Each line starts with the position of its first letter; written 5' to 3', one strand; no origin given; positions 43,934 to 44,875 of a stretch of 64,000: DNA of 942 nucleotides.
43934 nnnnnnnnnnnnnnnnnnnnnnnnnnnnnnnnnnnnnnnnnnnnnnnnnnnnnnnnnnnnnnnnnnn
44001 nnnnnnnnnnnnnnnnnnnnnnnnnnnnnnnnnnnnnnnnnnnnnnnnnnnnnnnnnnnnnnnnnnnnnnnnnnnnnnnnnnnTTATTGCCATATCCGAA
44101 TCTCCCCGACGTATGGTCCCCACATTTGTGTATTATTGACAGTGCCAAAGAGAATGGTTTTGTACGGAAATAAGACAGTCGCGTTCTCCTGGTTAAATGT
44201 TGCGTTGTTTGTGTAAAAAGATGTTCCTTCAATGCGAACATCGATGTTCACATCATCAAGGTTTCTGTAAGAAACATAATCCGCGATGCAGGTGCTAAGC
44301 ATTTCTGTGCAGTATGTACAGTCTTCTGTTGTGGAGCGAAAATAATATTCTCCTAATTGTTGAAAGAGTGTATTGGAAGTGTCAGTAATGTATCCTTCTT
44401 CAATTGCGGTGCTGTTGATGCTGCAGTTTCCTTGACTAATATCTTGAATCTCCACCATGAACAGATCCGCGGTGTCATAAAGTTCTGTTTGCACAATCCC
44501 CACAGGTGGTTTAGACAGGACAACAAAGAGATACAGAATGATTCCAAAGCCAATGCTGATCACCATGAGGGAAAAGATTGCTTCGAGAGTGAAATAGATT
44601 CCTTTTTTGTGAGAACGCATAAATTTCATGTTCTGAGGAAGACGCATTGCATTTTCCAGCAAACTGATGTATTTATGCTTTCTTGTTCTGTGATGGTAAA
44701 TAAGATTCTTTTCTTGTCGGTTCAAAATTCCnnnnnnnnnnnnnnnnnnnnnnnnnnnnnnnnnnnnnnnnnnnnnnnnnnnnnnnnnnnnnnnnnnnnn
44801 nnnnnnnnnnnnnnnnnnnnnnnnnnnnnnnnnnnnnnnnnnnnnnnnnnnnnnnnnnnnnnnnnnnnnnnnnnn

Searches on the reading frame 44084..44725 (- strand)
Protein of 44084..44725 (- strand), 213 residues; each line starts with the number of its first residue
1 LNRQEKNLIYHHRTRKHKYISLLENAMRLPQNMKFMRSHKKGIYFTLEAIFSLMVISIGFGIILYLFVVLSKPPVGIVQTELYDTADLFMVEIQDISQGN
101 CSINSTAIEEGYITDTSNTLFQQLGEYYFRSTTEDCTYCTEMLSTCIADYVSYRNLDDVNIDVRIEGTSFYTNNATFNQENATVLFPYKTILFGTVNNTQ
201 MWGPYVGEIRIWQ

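Call 3: search_protein_families(library=pfam, proteins=[window:44084-44725:-], max_evalue=0.01)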
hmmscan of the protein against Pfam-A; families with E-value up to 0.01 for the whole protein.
window:44084-44725:- (213 aa): 0 families

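Call 4: search_protein_families(library=ncbifam, proteins=[window:44084-44725:-], max_evalue=0.01)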
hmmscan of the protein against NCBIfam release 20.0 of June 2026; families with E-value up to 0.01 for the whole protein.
window:44084-44725:- (213 aa): 0 families

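Call 43: find_homologous_proteins(query=window:44087-44629:-, max_evalue=0.01)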
Query seq(181 aa) (181 aa): 20 proteins with E <= 0.01 among 37 candidates.
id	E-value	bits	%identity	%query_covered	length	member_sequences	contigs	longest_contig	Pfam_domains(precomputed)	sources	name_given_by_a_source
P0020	6.7e-111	386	96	98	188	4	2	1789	-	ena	-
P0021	1.6e-106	372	91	100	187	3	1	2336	-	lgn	-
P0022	1.4e-102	359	89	98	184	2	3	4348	-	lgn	-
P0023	4.9e-100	351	87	98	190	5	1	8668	-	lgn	-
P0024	1.4e-98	346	87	98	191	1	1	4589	-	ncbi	-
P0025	9.6e-74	265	62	100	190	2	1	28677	-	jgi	jgi:hypothetical protein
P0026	8.4e-72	259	63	99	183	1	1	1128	-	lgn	-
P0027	1.7e-70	254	62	98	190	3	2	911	-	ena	-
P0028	4.3e-70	253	60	100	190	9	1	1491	-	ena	-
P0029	6.9e-68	246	62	96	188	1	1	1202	-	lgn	-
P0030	9.3e-68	246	57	100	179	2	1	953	-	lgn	-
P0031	9.3e-67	242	59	97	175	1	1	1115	-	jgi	jgi:hypothetical protein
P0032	4.3e-66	240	58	100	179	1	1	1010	-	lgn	-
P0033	2.5e-65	238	56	100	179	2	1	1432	-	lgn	-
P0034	3.8e-65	237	60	97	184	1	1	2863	-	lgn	-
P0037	3.7e-61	224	57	97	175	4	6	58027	-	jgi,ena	jgi:hypothetical protein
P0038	5.3e-45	172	44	98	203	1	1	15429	-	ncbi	-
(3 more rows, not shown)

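Call 44: find_encoding_contigs(protein=P0037, flank=7000, max_places=2)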
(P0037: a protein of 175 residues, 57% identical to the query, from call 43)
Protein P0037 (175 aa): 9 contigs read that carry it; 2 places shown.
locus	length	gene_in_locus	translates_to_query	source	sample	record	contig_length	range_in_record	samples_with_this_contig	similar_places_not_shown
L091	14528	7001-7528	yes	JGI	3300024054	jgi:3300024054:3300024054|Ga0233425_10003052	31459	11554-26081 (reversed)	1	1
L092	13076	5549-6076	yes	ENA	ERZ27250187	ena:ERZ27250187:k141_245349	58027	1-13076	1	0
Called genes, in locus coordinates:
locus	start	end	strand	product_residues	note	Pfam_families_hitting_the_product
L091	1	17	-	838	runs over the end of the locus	PF01411:tRNA-synt_2c, PF07973:tRNA_SAD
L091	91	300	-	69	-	-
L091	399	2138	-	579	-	PF00069:Pkinase, PF07714:PK_Tyr_Ser-Thr, PF13428:TPR_14 (faint), PF13176:TPR_7 (faint), PF13414:TPR_11 (faint)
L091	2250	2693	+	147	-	-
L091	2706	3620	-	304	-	-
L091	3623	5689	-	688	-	PF21060:Reovirus_L2_6th (faint), PF21110:GlxA (faint)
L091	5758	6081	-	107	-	-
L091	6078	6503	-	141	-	-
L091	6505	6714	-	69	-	-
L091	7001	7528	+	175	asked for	-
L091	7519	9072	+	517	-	-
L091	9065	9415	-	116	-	-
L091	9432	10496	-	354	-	PF21088:MS_channel_1st, PF00924:MS_channel_2nd, PF21082:MS_channel_3rd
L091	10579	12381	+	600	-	PF02934:GatB_N, PF02938:GAD, PF02637:GatB_Yqey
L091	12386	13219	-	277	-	-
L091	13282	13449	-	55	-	-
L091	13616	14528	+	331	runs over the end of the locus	PF04981:NMD3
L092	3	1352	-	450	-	?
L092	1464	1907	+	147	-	-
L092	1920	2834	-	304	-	-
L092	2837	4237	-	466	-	-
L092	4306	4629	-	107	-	-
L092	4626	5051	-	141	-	-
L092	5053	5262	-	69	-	-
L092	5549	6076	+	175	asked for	-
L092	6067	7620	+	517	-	-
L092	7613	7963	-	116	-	-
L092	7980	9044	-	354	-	PF21088:MS_channel_1st, PF00924:MS_channel_2nd, PF21082:MS_channel_3rd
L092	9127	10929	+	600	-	PF02934:GatB_N, PF02938:GAD, PF02637:GatB_Yqey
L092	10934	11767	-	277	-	-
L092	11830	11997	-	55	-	-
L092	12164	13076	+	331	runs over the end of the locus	PF04981:NMD3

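Call 45: find_encoding_contigs(protein=P0025, flank=7000, max_places=1)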
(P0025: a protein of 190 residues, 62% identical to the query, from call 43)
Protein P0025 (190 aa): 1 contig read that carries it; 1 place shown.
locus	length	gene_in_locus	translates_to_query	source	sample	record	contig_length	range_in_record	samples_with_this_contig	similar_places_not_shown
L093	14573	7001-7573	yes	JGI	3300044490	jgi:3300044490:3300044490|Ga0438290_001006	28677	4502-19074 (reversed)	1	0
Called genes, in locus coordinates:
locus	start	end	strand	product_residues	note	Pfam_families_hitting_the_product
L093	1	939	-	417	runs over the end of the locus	PF13173:AAA_14, PF13635:DUF4143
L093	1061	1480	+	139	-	-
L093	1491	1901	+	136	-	-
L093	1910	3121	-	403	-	-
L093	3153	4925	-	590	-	-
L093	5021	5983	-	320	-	PF12804:NTP_transf_3, PF01128:IspD (faint), PF02348:CTP_transf_3 (weak)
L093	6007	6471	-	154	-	-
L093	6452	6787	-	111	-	-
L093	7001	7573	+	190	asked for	-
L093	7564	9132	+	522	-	-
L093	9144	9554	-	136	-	-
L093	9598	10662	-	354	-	PF21088:MS_channel_1st, PF00924:MS_channel_2nd, PF21082:MS_channel_3rd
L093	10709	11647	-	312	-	-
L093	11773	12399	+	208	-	-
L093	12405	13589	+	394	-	PF00390:malic, PF03949:Malic_M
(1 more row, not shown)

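Call 46: find_encoding_contigs(protein=P0038, flank=7000, max_places=1)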
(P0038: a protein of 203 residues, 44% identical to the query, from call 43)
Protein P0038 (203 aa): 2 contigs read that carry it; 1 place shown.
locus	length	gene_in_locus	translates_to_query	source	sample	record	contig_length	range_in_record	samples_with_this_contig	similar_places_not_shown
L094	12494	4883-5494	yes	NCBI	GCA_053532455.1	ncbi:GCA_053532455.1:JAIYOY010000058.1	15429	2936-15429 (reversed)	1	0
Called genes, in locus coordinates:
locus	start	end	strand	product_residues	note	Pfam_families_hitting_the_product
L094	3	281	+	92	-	?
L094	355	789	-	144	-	-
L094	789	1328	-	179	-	PF01909:NTP_transf_2, PF18765:Polbeta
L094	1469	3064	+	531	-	-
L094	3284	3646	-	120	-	-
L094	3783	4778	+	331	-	PF13091:PLDc_2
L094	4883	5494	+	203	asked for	-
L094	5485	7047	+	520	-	-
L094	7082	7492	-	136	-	-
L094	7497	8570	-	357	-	PF21088:MS_channel_1st, PF00924:MS_channel_2nd, PF21082:MS_channel_3rd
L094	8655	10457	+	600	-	PF02934:GatB_N, PF02938:GAD, PF02637:GatB_Yqey (faint)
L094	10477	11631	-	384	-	PF18915:DUF5667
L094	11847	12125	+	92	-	-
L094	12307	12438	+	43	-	-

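Call 57: search_protein_families(library=pfam, proteins=[window:44087-44647:-], max_evalue=10)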
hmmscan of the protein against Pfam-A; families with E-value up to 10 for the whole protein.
seq(187 aa): 1 family
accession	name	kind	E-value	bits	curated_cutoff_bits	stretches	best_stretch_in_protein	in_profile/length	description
PF07062.17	Clc-like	-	0.074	13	24.9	1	18-128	101-209/212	Clc-like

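Call 58: search_protein_families(library=ncbifam, proteins=[window:44087-44647:-], max_evalue=10)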
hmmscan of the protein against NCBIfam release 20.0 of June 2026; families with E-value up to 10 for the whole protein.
seq(187 aa): 3 families
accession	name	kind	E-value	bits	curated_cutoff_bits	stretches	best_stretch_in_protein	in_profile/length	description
NF003238.0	PRK04199.1-3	equivalog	0.036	13.8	269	1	47-103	27-82/172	50S ribosomal protein L16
NF041002.1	pilin_ComGF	equivalog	0.046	13.9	80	1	21-76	7-61/139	competence type IV pilus minor pilin ComGF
NF047813.1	LIC13410_lipo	equivalog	0.09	12.9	180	1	29-108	6-84/123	LIC13410 family lipoprotein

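Call 67: predict_structure(alignment_id=A3)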
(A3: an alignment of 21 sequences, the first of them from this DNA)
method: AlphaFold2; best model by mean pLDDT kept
length: 187 residues; sequences in the alignment: 21
mean_pLDDT: 57.1   pTM: 0.44
mean pLDDT of the five models: 57.1, 53.5, 51.4, 50.0, 48.2
residues with pLDDT >= 90: 0; 70-90: 42; 50-70: 79; < 50: 66
segments of 3 or more residues with pLDDT < 50: 1-3, 5-18, 46-68, 92-104, 167-175
pLDDT, mean of each block of 10 residues (from residue 1): 45 47 76 79 52 38 47 64 58 43 50 66 70 71 69 52 47 50 63
secondary structure, 60 per line:
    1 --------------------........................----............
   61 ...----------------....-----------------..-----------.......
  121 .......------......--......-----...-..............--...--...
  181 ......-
elements in order: H21-44 H49-63 H80-83 H114-127 E134-139 E142-147 E157-170 E173-175 E178-186

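Call 70: fold_search(model_id=the predicted structure, library=pdb)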
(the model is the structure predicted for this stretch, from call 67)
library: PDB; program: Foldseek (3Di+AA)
matches with E <= 10: 143; with E <= 0.001: 0
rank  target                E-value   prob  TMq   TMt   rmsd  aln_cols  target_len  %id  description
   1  6lkg_D                1.3e-01  0.47  0.23  0.24   7.8       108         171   10  two-component system protein mediate signal transduction (released 2020-12-02)
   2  6lkg_B                2.8e-01  0.38  0.27  0.29   8.3       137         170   10  two-component system protein mediate signal transduction (released 2020-12-02)
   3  6lki_B                2.8e-01  0.38  0.27  0.30   7.9       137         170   11  Two-component system protein mediate signal transduction (released 2020-12-02)
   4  8glv_Ar               3.2e-01  0.15  0.20  0.27   8.5        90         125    9  96-nm repeat unit of doublet microtubules from Chlamydomonas reinhardtii flagella (released 2023-05-31)
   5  7ppj                  8.2e-01  0.05  0.18  0.07  12.6       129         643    8  human SLFN5 (released 2022-01-26)
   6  4onx_E                1.3e+00  0.06  0.19  0.24   7.0        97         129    8  2.8 Angstrom Crystal Structure of Sensor Domain of Histidine Kinase from Clostridium perfringens. (released 2014-03-05)
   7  4qaw_H                1.4e+00  0.02  0.08  0.03  12.6        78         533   14  Structure of modular Xyn30D from Paenibacillus barcinonensis (released 2014-10-08)
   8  9niv                  1.4e+00  0.13  0.20  0.18   6.6        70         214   11  Crystal structure of Vibrio cholerae CqsR bound to serinol (released 2025-07-02)
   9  4onx_B                1.6e+00  0.06  0.19  0.25   6.5        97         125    8  2.8 Angstrom Crystal Structure of Sensor Domain of Histidine Kinase from Clostridium perfringens. (released 2014-03-05)
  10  6zyw_N                1.9e+00  0.08  0.18  0.28   8.8        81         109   11  Outer Dynein Arm-Shulin complex - overall structure (Tetrahymena thermophila) (released 2021-01-20)
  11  9jr9_B                1.9e+00  0.03  0.15  0.05  13.0       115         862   11  Electronic microscopy structure of human schlafen14-E211A dimer (released 2025-08-06)
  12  2p8j_B                2.0e+00  0.07  0.14  0.13  10.1        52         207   13  Crystal structure of S-adenosylmethionine-dependent methyltransferase (NP_349143.1) from Clostridium acetobutylicum at (released 2007-04-24)
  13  6k62_B                2.0e+00  0.07  0.18  0.14   5.5        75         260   16  Crystal structure of Xanthomonas PcrK (released 2019-09-25)
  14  3iuw_B                2.0e+00  0.02  0.09  0.17  11.6        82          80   12  Crystal structure of Activating signal cointegrator (NP_814290.1) from ENTEROCOCCUS FAECALIS V583 at 1.58 A resolution (released 2009-09-15)
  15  9nia                  2.1e+00  0.08  0.18  0.16   7.8        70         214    8  Crystal structure of Vibrio cholerae CqsR bound to ethanolamine (released 2025-07-02)
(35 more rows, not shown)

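Call 90: find_encoding_contigs(protein=P0024, flank=5000, max_places=2)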
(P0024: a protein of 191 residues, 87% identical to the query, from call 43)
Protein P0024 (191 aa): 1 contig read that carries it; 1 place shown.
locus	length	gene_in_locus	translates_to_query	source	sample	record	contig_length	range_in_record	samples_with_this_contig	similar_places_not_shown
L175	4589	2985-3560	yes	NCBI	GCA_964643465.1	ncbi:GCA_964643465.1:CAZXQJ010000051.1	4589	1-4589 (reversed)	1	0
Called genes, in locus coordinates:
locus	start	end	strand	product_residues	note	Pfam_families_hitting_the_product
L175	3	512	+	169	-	?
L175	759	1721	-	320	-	PF12804:NTP_transf_3 (weak), PF02348:CTP_transf_3 (weak)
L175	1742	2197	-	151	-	-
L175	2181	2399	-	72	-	-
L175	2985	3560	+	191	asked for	-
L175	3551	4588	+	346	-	?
